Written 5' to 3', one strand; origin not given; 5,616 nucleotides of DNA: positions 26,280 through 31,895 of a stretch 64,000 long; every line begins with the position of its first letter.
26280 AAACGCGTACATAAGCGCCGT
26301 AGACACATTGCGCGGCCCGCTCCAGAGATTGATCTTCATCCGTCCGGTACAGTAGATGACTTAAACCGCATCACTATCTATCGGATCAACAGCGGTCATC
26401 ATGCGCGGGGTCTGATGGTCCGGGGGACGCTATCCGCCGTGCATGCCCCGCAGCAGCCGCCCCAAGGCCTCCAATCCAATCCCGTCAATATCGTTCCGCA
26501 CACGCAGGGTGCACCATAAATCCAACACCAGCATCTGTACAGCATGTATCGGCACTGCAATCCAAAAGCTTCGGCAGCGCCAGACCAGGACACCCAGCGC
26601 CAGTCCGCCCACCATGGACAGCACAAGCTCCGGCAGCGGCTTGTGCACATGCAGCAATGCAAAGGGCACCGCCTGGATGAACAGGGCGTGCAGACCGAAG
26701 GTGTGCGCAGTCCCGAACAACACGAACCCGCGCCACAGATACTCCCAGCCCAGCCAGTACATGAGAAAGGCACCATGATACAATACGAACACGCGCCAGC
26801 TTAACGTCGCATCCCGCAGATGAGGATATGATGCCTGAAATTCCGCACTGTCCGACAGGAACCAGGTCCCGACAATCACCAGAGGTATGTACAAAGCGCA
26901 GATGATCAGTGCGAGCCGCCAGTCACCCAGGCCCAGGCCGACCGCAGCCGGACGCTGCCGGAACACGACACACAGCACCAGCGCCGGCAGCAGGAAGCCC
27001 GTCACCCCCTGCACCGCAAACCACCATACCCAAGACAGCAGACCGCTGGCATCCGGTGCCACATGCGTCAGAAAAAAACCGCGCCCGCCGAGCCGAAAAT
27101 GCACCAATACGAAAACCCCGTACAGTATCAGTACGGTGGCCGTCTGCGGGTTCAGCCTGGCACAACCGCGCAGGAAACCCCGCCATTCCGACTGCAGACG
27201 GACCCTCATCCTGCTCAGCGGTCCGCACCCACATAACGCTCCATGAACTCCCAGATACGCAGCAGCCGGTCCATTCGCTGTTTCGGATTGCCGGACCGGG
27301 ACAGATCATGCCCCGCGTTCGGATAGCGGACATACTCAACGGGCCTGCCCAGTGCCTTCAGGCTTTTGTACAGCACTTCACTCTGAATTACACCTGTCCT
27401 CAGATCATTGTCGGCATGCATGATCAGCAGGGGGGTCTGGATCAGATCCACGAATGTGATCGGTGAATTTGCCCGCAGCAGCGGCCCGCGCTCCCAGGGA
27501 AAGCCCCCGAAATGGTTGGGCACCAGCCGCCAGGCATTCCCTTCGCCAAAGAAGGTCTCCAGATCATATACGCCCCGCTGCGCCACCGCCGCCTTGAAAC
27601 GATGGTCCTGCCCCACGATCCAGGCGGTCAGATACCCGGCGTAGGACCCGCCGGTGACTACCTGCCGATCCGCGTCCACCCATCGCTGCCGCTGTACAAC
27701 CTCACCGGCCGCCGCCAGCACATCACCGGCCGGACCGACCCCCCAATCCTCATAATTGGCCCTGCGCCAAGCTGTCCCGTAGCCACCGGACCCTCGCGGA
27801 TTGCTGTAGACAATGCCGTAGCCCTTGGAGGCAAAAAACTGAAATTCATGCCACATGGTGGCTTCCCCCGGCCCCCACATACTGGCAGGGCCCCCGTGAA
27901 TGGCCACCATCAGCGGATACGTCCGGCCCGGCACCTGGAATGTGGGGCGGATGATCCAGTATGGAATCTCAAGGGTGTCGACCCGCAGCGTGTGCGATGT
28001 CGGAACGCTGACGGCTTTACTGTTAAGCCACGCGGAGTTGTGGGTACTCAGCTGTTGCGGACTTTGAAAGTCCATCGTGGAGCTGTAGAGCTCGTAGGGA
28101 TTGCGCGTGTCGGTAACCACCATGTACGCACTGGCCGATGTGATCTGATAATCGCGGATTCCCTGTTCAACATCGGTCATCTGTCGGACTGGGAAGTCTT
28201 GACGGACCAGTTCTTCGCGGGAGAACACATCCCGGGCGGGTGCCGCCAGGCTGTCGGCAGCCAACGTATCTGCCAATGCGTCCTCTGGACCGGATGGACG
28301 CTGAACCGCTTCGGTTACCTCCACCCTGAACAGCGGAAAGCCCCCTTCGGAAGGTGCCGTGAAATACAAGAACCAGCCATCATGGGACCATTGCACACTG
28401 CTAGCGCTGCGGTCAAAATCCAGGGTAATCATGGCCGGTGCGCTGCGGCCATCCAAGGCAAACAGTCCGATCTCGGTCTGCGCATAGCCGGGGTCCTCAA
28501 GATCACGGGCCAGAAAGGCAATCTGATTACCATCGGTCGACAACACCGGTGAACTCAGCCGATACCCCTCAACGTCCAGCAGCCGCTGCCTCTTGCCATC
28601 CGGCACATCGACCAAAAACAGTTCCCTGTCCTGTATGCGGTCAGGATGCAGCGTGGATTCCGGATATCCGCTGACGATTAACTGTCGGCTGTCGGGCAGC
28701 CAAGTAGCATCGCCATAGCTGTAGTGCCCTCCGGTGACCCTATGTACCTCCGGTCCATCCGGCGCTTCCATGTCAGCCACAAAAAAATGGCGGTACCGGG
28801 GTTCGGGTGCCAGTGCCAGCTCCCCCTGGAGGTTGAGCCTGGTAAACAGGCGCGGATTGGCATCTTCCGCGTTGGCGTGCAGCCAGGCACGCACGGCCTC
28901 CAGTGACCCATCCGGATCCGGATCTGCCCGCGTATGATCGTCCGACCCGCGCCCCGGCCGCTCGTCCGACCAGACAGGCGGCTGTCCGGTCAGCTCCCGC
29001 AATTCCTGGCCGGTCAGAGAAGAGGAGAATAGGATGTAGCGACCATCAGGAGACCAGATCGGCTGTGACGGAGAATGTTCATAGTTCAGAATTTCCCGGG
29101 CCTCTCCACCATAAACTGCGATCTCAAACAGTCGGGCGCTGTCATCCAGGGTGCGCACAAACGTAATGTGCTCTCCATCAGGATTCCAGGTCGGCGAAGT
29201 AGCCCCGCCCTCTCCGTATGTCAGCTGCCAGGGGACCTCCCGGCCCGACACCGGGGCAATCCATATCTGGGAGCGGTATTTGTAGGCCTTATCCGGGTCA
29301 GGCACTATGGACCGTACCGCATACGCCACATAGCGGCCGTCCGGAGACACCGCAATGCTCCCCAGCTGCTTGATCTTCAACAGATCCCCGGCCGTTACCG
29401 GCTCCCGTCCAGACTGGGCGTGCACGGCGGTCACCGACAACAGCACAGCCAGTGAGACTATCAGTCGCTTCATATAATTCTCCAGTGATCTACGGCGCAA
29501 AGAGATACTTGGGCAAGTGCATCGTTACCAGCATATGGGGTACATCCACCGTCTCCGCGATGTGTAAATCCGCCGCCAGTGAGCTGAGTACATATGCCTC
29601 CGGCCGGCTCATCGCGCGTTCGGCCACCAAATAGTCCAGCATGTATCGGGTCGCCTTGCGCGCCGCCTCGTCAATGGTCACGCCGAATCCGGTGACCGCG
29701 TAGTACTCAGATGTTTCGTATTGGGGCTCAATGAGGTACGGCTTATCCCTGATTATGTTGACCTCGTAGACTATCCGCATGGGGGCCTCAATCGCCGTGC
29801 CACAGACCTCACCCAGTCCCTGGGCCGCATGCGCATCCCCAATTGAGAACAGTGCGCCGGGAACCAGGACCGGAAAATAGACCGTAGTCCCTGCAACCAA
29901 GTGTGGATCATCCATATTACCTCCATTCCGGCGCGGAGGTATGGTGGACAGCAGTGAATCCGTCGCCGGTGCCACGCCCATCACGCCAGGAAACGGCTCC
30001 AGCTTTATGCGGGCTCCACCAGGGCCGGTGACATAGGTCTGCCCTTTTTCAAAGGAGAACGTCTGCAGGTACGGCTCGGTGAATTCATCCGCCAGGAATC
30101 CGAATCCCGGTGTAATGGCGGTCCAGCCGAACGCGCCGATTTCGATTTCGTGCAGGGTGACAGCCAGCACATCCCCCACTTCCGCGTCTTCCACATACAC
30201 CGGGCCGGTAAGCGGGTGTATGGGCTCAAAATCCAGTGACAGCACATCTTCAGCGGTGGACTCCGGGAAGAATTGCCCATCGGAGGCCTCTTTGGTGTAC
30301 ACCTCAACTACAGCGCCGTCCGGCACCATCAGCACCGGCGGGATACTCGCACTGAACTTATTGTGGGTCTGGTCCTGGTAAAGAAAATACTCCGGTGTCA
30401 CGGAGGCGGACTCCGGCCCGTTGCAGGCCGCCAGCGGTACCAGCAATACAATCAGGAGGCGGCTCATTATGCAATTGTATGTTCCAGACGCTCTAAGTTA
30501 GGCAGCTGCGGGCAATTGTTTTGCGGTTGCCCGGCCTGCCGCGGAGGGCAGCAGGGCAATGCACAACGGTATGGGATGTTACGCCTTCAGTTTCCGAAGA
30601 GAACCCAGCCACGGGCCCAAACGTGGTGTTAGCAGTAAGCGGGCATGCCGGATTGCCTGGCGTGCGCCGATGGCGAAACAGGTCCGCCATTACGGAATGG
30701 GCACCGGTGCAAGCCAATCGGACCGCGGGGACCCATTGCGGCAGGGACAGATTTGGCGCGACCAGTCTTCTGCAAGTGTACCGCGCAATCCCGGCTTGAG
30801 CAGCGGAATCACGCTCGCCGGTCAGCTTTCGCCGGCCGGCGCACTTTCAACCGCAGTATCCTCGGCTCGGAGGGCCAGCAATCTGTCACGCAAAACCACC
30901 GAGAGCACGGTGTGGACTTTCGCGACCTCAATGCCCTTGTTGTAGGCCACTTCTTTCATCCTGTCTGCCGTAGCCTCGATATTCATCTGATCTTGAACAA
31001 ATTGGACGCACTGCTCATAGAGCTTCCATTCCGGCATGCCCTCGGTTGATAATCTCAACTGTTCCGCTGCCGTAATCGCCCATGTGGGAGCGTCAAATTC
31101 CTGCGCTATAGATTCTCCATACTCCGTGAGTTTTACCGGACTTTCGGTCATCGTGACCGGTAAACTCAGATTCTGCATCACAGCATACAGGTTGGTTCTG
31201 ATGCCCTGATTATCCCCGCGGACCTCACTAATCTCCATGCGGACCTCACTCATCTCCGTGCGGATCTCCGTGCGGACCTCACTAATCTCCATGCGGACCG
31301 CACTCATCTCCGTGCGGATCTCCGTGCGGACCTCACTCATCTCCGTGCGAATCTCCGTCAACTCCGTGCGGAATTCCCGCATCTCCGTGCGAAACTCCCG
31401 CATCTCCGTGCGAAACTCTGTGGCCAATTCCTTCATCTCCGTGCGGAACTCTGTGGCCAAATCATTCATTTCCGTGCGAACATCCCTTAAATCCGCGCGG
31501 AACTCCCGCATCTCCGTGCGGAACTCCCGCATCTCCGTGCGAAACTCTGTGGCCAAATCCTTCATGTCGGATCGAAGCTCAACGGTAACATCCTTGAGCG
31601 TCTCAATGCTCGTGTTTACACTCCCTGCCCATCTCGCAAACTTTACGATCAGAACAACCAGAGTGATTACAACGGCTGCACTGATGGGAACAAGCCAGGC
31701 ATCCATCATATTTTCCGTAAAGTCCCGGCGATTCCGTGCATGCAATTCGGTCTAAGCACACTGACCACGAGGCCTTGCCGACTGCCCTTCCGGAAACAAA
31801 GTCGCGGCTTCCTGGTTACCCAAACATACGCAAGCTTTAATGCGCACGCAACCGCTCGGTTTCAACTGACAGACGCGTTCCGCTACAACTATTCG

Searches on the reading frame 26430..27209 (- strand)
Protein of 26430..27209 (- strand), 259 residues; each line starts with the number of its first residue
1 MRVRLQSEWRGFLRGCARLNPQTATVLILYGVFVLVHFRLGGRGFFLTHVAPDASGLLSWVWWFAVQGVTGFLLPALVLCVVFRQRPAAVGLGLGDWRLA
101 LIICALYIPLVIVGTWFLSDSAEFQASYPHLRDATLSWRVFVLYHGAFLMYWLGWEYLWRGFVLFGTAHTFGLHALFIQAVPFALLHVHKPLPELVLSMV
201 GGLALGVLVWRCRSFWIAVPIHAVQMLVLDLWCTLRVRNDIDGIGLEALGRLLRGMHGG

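Call 17: search_protein_families(library=pfam, proteins=[window:26430-27209:-], max_evalue=0.00001)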
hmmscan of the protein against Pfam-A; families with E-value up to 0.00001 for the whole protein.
window:26430-27209:- (259 aa): 1 family
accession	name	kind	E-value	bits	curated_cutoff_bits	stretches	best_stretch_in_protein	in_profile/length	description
PF02517.21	Rce1-like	-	6.6e-08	33.2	22.4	1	146-224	10-89/93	Type II CAAX prenyl endopeptidase Rce1-like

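Call 82: search_protein_families(library=padloc, proteins=[window:26430-27209:-], max_evalue=0.001)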
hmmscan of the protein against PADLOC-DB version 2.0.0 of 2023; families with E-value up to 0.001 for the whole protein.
window:26430-27209:- (259 aa): 0 families

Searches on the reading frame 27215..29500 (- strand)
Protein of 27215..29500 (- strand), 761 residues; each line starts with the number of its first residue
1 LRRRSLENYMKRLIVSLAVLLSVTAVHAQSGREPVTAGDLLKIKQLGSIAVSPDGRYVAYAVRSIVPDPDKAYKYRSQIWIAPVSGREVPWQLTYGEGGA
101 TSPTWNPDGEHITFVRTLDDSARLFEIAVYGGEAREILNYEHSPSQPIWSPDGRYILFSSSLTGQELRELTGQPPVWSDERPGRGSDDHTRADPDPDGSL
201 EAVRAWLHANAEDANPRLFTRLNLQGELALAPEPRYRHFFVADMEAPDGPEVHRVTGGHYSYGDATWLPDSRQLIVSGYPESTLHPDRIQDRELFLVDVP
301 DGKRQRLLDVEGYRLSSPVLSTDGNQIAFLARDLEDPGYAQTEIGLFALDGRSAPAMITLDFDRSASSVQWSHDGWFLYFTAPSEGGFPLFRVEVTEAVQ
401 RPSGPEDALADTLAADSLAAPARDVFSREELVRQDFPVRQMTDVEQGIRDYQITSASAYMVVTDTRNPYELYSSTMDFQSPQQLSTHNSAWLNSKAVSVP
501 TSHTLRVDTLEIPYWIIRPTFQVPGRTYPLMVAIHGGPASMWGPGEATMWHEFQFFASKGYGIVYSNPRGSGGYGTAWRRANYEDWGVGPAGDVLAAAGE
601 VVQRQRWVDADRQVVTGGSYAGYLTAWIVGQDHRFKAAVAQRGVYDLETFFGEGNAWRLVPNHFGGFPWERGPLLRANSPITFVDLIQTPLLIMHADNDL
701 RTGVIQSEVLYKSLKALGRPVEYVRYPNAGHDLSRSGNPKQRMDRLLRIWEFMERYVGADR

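Call 17: search_protein_families(library=pfam, proteins=[window:27215-29500:-], max_evalue=0.00001)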
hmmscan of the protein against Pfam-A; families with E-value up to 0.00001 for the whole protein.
window:27215-29500:- (761 aa): 3 families
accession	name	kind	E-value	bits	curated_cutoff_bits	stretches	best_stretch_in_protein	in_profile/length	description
PF00326.27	Peptidase_S9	-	8.3e-46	156.6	22.6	1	551-758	5-211/213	Prolyl oligopeptidase family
PF07676.18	PD40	-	2.4e-12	46.9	20.9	0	146-161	13-28/38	WD40-like Beta Propeller Repeat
PF20434.5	BD-FAE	-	1.6e-06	28.2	26.8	0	632-714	130-215/215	BD-FAE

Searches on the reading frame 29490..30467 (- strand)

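Call 17: search_protein_families(library=pfam, proteins=[window:29490-30467:-], max_evalue=0.00001)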
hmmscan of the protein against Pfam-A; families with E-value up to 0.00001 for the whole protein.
window:29490-30467:- (325 aa): 1 family
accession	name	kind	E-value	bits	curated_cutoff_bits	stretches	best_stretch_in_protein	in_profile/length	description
PF03069.20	FmdA_AmdA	-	2.5e-59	201.5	27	2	174-323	202-371/373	Acetamidase/Formamidase family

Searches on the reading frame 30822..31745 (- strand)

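Call 17: search_protein_families(library=pfam, proteins=[window:30822-31745:-], max_evalue=0.00001)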
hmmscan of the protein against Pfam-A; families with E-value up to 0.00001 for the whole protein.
window:30822-31745:- (307 aa): 4 families
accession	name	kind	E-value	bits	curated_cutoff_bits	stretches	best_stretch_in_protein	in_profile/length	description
PF07798.16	CCDC90-like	-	1.1e-07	32.3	33.5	1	57-178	30-152/175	Coiled-coil domain-containing protein 90-like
PF04108.17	ATG17_like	-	2.2e-07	31.2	43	0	103-256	113-213/355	Autophagy protein ATG17-like domain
PF04513.17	Baculo_PEP_C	-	2.5e-06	28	38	0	49-139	24-111/140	Baculovirus polyhedron envelope protein, PEP, C terminus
PF13801.11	Metal_resist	-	9.1e-06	26.3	29.2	0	65-98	47-80/125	Heavy-metal resistance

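Call 82: search_protein_families(library=padloc, proteins=[window:30822-31745:-], max_evalue=0.001)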
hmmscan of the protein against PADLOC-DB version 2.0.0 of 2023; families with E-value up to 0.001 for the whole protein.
window:30822-31745:- (307 aa): 19 families
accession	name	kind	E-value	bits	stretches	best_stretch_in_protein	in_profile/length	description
PDLC00252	LmuB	-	1.8e-06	25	1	21-190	178-345/554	AAA ATPase domain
PDLC00551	JetC2|JetC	-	6.2e-06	22.3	1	42-220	814-993/1365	DUF3584 domain; MukB-like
PDLC03859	LmuB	-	9.9e-06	23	1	46-183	354-491/611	-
PDLC00601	ZorA1|ZorA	-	2.6e-05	21.1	1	37-168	513-643/699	MotA/ExbB/TolQ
PDLC00582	JetC3|JetC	-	2.8e-05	20.1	1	53-162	975-1085/1472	DUF3584 domain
PDLC00512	JetC1|JetC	-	4e-05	19.8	1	48-173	703-828/1123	DUF3584 domain; MukB-like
PDLC03839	LeoA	-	5.7e-05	20.4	1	54-178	262-386/559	-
PDLC00519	JetC1|JetC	-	0.00012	18.4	1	46-164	645-761/1097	DUF3584 domain; MukB-like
PDLC04886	PDC-S06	-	0.0002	18.3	1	60-162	356-461/727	-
PDLC00640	ZorA2|ZorA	-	0.00025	17.9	1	49-201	386-533/590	MotA/ExbB/TolQ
PDLC02741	PbeC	-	0.00032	17.3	1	50-177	369-500/644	PbeC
PDLC04897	PDC-S06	-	0.00035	17.3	1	60-169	261-372/727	-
PDLC04887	PDC-S06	-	0.00042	17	1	41-170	370-499/790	-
PDLC02722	PbeC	-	0.00043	17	1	47-162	363-476/643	PbeC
PDLC00635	ZorA2|ZorA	-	0.00046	17.3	1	43-172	130-262/505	MotA/ExbB/TolQ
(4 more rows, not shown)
